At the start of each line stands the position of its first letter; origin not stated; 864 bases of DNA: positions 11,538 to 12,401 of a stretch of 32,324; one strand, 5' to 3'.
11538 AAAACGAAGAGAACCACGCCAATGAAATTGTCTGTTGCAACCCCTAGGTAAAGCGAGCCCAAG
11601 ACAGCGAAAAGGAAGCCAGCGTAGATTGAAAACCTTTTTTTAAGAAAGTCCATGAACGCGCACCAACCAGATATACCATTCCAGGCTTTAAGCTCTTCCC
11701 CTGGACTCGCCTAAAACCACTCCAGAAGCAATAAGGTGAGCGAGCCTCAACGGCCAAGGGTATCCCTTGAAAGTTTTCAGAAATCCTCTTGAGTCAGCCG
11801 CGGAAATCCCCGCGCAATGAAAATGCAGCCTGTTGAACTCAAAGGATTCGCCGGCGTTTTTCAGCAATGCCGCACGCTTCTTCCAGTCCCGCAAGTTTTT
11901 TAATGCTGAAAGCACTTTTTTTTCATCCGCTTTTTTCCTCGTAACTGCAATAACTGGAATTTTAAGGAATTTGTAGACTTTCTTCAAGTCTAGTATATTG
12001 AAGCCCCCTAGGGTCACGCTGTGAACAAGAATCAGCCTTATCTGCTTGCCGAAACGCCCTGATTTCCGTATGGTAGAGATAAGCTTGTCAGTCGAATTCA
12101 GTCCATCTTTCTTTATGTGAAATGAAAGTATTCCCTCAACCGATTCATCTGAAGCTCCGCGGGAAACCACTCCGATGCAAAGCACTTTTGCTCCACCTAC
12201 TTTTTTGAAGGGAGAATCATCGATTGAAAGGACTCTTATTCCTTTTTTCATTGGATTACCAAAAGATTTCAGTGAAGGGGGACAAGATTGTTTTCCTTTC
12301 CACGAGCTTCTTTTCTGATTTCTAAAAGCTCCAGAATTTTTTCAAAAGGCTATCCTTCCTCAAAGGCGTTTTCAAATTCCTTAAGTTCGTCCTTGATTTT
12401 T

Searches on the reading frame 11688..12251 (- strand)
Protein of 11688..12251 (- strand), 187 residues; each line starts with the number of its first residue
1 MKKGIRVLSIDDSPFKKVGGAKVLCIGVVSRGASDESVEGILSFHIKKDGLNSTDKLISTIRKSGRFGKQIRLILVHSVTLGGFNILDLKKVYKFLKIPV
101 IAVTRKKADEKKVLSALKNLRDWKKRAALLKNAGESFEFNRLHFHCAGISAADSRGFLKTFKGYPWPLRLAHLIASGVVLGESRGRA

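Call 10: search_protein_families(library=pfam, proteins=[window:11688-12251:-])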
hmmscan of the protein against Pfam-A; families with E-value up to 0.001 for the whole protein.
window:11688-12251:- (187 aa): 1 family
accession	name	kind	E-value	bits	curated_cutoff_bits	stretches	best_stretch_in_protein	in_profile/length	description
PF01949.23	Endo_dU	-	2e-41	141.8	32.7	1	3-178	1-181/182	Endonuclease dU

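Call 31: find_encoding_contigs(protein=window:11688-12251:-, flank=10000, max_places=6)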
Protein window:11688-12251:- (187 aa): no gene with exactly this product is on record in the collection.
